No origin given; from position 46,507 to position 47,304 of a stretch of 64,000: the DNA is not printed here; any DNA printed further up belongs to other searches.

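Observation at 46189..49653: cheX-cheY operon extended by a PEGA-domain secreted protein and two small unknown ORFs, with a FlgM-like gene upstream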

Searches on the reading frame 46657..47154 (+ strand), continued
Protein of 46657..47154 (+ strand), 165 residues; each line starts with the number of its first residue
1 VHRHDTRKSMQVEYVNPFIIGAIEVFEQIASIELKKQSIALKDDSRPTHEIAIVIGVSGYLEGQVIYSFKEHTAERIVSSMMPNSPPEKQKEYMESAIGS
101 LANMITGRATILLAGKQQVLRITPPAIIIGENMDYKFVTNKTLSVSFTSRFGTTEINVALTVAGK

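Call 62: search_protein_families(library=pfam, proteins=[L016:5479-6270:+, L025:5481-6269:+, L026:5480-6277:+, L019:5479-6567:+, L015:2858-3646:+, L025:6279-7949:+, L033:5471-5833:+, L023:1276-2517:+], max_evalue=0.001)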
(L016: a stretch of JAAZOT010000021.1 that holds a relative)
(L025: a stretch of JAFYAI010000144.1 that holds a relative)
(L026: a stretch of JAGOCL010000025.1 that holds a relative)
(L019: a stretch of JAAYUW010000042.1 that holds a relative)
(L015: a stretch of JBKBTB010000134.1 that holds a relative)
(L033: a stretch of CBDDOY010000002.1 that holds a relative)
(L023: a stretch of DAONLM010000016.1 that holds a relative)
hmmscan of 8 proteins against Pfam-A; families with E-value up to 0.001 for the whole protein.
L016:5479-6270:+ (263 aa): 10 families
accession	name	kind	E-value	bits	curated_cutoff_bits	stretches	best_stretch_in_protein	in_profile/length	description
PF08704.16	GCD14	-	2.2e-26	93.5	26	1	56-248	4-189/247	tRNA methyltransferase complex GCD14 subunit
PF01135.25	PCMT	-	2.3e-11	44.3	20.3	1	63-151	44-128/210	Protein-L-isoaspartate(D-aspartate) O-methyltransferase (PCMT)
PF13847.12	Methyltransf_31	-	3.1e-11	43.6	27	1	92-207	3-113/145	Methyltransferase domain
PF13649.12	Methyltransf_25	-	6.1e-07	30.5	27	1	96-179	1-70/97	Methyltransferase domain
PF01596.23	Methyltransf_3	-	7.2e-07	29.2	22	1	86-180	38-127/204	O-methyltransferase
PF13578.12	Methyltransf_24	-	2.5e-06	28.8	26.3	1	98-196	2-92/105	Methyltransferase domain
PF01209.24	Ubie_methyltran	-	6.5e-06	26.1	20.1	1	89-156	44-107/233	ubiE/COQ5 methyltransferase family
PF08241.18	Methyltransf_11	-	0.00018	22.6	21.2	1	98-179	2-66/95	Methyltransferase domain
PF01728.25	FtsJ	-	0.00024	21.5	24.1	1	92-181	21-99/181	FtsJ-like methyltransferase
PF02390.23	Methyltransf_4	-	0.00083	19.3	24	0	95-185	4-84/173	Putative methyltransferase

L025:5481-6269:+ (262 aa): 0 families

L026:5480-6277:+ (265 aa): 0 families

L019:5479-6567:+ (362 aa): 7 families
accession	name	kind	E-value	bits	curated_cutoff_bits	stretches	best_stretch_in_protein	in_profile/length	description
PF08704.16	GCD14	-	3.6e-24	86.2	26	2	257-347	100-190/247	tRNA methyltransferase complex GCD14 subunit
PF01135.25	PCMT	-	2.3e-10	41.1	20.3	1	63-144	44-125/210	Protein-L-isoaspartate(D-aspartate) O-methyltransferase (PCMT)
PF13847.12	Methyltransf_31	-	1.7e-08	34.7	27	1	92-144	3-55/145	Methyltransferase domain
PF13649.12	Methyltransf_25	-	1.4e-06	29.3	27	1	96-163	1-61/97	Methyltransferase domain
PF01209.24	Ubie_methyltran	-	6.7e-05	22.8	20.1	1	89-164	44-114/233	ubiE/COQ5 methyltransferase family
PF08241.18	Methyltransf_11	-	8.7e-05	23.5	21.2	0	98-163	2-57/95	Methyltransferase domain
PF01596.23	Methyltransf_3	-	0.00021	21.1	22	0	90-148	42-100/204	O-methyltransferase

L015:2858-3646:+ (262 aa): 10 families
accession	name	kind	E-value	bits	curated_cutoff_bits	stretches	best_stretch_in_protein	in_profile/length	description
PF08704.16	GCD14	-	1.7e-27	97.1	26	1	66-246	14-187/247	tRNA methyltransferase complex GCD14 subunit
PF01135.25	PCMT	-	1.7e-12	48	20.3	1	63-154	44-131/210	Protein-L-isoaspartate(D-aspartate) O-methyltransferase (PCMT)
PF13847.12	Methyltransf_31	-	8.4e-12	45.4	27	1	93-200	4-106/145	Methyltransferase domain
PF01596.23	Methyltransf_3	-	2.6e-08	33.9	22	1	72-180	24-127/204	O-methyltransferase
PF13649.12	Methyltransf_25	-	2e-07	32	27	1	96-166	1-63/97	Methyltransferase domain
PF13578.12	Methyltransf_24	-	1.3e-06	29.7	26.3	1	98-199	2-95/105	Methyltransferase domain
PF01209.24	Ubie_methyltran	-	5.2e-06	26.4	20.1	1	91-165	46-115/233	ubiE/COQ5 methyltransferase family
PF08241.18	Methyltransf_11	-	0.00012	23.1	21.2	1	98-178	2-65/95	Methyltransferase domain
PF02390.23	Methyltransf_4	-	0.00013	21.9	24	1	95-185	4-84/173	Putative methyltransferase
PF01728.25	FtsJ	-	0.00073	19.9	24.1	0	90-160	19-103/181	FtsJ-like methyltransferase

L025:6279-7949:+ (556 aa): 4 families
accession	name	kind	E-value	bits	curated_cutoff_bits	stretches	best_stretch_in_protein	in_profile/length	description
PF08323.17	Glyco_transf_5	-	2.1e-61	208.1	22.7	1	11-277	2-229/239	Starch synthase catalytic domain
PF00534.26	Glycos_transf_1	-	3.5e-13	49.9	26.4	1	373-515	13-156/172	Glycosyl transferases group 1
PF13692.12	Glyco_trans_1_4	-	1.2e-11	45.5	27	1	376-508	2-133/142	Glycosyl transferases group 1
PF13439.12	Glyco_transf_4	-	1.1e-05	26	28.5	0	127-201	53-109/170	Glycosyltransferase Family 4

L033:5471-5833:+ (120 aa): 1 family
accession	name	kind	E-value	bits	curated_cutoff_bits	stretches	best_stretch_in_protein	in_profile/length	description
PF00072.30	Response_reg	-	1.8e-25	89.7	30.2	1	5-113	2-110/111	Response regulator receiver domain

L023:1276-2517:+ (413 aa): 0 families

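Call 64: search_solved_structures(query=window:46684-47154:+, max_evalue=0.001, show_alignments=2)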
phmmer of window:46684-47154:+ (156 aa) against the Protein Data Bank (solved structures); distinct sequences matched with E-value up to 0.001: 8.
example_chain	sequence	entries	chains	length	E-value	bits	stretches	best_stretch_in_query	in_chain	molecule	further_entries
1squ_A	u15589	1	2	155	9.6e-15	58.1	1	4-127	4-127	CheX protein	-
1xko_A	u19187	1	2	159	1e-14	58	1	4-127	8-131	CHEMOTAXIS protein cheX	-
3iic_A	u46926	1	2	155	8.2e-14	55.1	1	1-149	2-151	CheC domain protein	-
3h2d_A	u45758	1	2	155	1.3e-13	54.4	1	1-150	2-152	CheC-like superfamily protein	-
6vpw_A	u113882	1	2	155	2.7e-12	50.1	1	3-149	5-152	Chemotaxis protein CheX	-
3hzh_B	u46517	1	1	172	3.6e-12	49.7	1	2-151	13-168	Chemotaxis operon protein (CheX)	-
3h4y_A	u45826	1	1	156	1.6e-10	44.4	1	3-144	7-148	putative chemotaxis protein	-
3hm4_A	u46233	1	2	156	5.8e-09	39.3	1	3-146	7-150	Chemotaxis protein CheX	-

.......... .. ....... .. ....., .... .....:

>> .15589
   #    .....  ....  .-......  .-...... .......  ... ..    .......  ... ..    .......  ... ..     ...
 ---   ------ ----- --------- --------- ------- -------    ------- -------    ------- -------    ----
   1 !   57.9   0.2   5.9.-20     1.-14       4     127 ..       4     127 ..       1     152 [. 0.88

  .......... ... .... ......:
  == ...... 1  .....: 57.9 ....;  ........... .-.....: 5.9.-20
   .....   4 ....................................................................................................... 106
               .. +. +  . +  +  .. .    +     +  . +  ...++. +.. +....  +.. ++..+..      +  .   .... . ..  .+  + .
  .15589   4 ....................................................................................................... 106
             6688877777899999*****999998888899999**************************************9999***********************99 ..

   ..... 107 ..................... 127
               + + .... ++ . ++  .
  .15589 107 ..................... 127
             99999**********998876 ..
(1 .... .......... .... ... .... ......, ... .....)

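Call 72: search_protein_families(library=ncbifam, proteins=[L010:7230-8087:+, L008:2441-3301:+, L002:8096-8944:+, L014:7196-8083:+], max_evalue=1e-10)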
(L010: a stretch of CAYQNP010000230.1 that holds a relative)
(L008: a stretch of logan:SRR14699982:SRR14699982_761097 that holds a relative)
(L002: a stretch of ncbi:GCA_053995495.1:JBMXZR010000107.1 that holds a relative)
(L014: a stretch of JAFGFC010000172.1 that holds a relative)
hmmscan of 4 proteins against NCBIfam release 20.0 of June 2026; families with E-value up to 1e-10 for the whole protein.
L010:7230-8087:+ (285 aa): 8 families
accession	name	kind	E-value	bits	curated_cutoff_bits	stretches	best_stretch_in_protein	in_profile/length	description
TIGR00064.1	ftsY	equivalog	5.2e-92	308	260.7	1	19-284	3-278/279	signal recognition particle-docking protein FtsY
TIGR00959.1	ffh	equivalog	8.1e-51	173.2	473.2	1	23-284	30-293/428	signal recognition particle protein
TIGR01425.1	SRP54_euk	equivalog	1.1e-39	136.6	576.25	1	21-284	29-293/428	signal recognition particle protein SRP54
TIGR03499.1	FlhF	equivalog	8.3e-21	75.2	174.15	1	17-177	134-286/286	flagellar biosynthesis GTPase FlhF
NF009367.0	PRK12724.1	equivalog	1.4e-20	73.6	718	1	23-280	157-408/433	flagellar biosynthesis regulator FlhF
NF009366.0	PRK12723.1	equivalog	1.9e-13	50.3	585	1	9-270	97-352/388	flagellar biosynthesis regulator FlhF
NF009368.0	PRK12726.1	equivalog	2e-12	46.9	832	1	81-280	202-392/407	flagellar biosynthesis regulator FlhF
NF005230.0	PRK06731.1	equivalog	4e-12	45.9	553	1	44-268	43-260/281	flagellar biosynthesis regulator FlhF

L008:2441-3301:+ (286 aa): 10 families
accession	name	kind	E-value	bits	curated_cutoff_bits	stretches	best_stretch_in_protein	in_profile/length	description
TIGR00064.1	ftsY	equivalog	1.1e-85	287.3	260.7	1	18-285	2-279/279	signal recognition particle-docking protein FtsY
TIGR00959.1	ffh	equivalog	1e-53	182.7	473.2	1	21-280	28-289/428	signal recognition particle protein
TIGR01425.1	SRP54_euk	equivalog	2.2e-41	142.1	576.25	1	24-284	32-293/428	signal recognition particle protein SRP54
TIGR03499.1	FlhF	equivalog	4.8e-21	76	174.15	1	6-178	122-286/286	flagellar biosynthesis GTPase FlhF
NF009367.0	PRK12724.1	equivalog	3e-18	65.9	718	1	86-269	223-398/433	flagellar biosynthesis regulator FlhF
NF011310.0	PRK14721.1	equivalog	4.7e-14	52.4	725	1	53-285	159-382/423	flagellar biosynthesis regulator FlhF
NF009366.0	PRK12723.1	equivalog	4.9e-14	52.2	585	1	14-281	102-364/388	flagellar biosynthesis regulator FlhF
NF011311.0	PRK14722.1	equivalog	1e-12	47.8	777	1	88-281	139-332/374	flagellar biosynthesis regulator FlhF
NF005230.0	PRK06731.1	equivalog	2.4e-12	46.7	553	1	87-269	87-261/281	flagellar biosynthesis regulator FlhF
NF011312.0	PRK14723.1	equivalog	6.3e-12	44.8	951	1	85-269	184-362/768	flagellar biosynthesis regulator FlhF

L002:8096-8944:+ (282 aa): 9 families
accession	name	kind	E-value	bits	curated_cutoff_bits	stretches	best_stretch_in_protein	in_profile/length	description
TIGR00064.1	ftsY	equivalog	1.3e-89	300.2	260.7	1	17-276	3-278/279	signal recognition particle-docking protein FtsY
TIGR00959.1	ffh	equivalog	3.4e-54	184.3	473.2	1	18-278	27-295/428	signal recognition particle protein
TIGR01425.1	SRP54_euk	equivalog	4.5e-49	167.5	576.25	1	12-278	22-295/428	signal recognition particle protein SRP54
TIGR03499.1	FlhF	equivalog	1.8e-21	77.4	174.15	1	13-170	133-286/286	flagellar biosynthesis GTPase FlhF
NF009367.0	PRK12724.1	equivalog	5.6e-16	58.4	718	1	74-280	219-418/433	flagellar biosynthesis regulator FlhF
NF009368.0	PRK12726.1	equivalog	2.1e-14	53.4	832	1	80-262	208-382/407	flagellar biosynthesis regulator FlhF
NF009366.0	PRK12723.1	equivalog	4.9e-14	52.3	585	1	22-275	112-366/388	flagellar biosynthesis regulator FlhF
NF011312.0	PRK14723.1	equivalog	7.5e-12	44.6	951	1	78-278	185-380/768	flagellar biosynthesis regulator FlhF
NF005230.0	PRK06731.1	equivalog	2.4e-11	43.4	553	1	81-262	89-262/281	flagellar biosynthesis regulator FlhF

L014:7196-8083:+ (295 aa): 8 families
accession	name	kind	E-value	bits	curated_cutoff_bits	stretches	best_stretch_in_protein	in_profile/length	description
TIGR00064.1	ftsY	equivalog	1.9e-85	286.5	260.7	1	33-295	3-279/279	signal recognition particle-docking protein FtsY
TIGR00959.1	ffh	equivalog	4.6e-51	174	473.2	1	37-287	30-286/428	signal recognition particle protein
TIGR01425.1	SRP54_euk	equivalog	4.3e-39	134.6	576.25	1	38-293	32-292/428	signal recognition particle protein SRP54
TIGR03499.1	FlhF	equivalog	8.7e-24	85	174.15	1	38-187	141-286/286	flagellar biosynthesis GTPase FlhF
NF009367.0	PRK12724.1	equivalog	5.3e-18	65.1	718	1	32-267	161-386/433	flagellar biosynthesis regulator FlhF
NF009368.0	PRK12726.1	equivalog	1.9e-14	53.6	832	1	95-288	206-389/407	flagellar biosynthesis regulator FlhF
NF011310.0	PRK14721.1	equivalog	3.1e-13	49.8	725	1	57-288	154-375/423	flagellar biosynthesis regulator FlhF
NF005230.0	PRK06731.1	equivalog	3.7e-12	46.1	553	1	44-279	33-261/281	flagellar biosynthesis regulator FlhF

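Call 77: find_related_loci(query=A6, collection=metagenome_contigs, flank=3500)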
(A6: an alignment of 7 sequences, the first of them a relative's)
Query A6 (465 aa) in metagenome_contigs; peptide patterns used: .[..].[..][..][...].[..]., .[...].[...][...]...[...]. (x = any residue, [..] = any of these).
600 stretches matched a pattern (row limit reached: there are more); 2 encode a relative of the query (tblastn E <= 1e-3); 2 distinct loci.
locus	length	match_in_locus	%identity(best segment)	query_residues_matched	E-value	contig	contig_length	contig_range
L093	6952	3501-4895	100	1-465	0e+0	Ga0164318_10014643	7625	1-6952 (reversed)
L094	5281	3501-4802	38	11-442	3e-90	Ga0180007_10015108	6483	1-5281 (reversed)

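Call 98: find_encoding_contigs(protein=P0023, flank=4000, max_places=1)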
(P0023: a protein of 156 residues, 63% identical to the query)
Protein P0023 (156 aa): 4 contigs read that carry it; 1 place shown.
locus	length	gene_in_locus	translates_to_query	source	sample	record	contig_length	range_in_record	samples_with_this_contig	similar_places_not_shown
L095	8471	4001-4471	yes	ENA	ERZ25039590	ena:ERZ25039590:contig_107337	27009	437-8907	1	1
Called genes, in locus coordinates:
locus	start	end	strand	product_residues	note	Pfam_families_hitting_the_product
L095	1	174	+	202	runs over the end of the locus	?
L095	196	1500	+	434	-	PF13413:HTH_25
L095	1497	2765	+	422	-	PF00919:UPF0004, PF04055:Radical_SAM, PF18693:TRAM_2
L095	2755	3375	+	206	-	PF01066:CDP-OH_P_transf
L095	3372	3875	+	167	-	PF04608:PgpA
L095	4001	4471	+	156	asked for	PF13690:CheX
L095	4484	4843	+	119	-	PF00072:Response_reg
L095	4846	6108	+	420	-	PF08308:PEGA (faint)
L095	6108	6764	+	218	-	PF00149:Metallophos, PF12850:Metallophos_2 (weak)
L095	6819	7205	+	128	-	PF01155:HypA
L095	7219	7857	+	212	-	PF00009:GTP_EFTU (faint), PF02492:cobW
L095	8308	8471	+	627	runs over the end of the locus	PF00990:GGDEF, PF00563:EAL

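Call 99: find_encoding_contigs(protein=P0034, flank=4000, max_places=1)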
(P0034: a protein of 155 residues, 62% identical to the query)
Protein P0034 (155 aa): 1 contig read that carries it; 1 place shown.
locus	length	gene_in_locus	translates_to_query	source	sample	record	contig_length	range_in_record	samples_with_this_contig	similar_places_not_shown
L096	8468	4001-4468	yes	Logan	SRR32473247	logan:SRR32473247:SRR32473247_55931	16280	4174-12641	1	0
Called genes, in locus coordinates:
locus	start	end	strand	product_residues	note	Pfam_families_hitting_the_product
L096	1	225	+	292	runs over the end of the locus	PF04085:MreC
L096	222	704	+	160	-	PF04093:MreD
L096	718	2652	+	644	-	PF03717:PBP_dimer, PF00905:Transpeptidase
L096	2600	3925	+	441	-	PF01098:FTSW_RODA_SPOVE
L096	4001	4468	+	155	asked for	PF13690:CheX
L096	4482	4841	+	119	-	PF00072:Response_reg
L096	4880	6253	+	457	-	PF08308:PEGA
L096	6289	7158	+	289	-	PF02881:SRP54_N, PF00448:SRP54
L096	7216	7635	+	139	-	PF13581:HATPase_c_2, PF02518:HATPase_c (weak)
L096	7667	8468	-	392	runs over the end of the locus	-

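Call 100: find_encoding_contigs(protein=P0021, flank=4000, max_places=1)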
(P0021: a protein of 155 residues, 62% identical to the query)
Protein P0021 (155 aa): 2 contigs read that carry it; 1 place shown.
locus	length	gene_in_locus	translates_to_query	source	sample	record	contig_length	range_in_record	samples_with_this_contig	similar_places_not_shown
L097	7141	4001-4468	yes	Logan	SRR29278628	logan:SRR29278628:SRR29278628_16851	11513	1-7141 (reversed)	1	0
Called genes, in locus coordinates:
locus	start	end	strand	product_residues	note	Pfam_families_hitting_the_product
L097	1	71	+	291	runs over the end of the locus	PF04085:MreC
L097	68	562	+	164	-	PF04093:MreD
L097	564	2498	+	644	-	PF03717:PBP_dimer, PF00905:Transpeptidase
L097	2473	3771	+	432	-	PF01098:FTSW_RODA_SPOVE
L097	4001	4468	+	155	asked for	PF13690:CheX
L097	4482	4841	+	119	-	PF00072:Response_reg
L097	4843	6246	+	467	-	PF08308:PEGA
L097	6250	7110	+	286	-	PF02881:SRP54_N, PF00448:SRP54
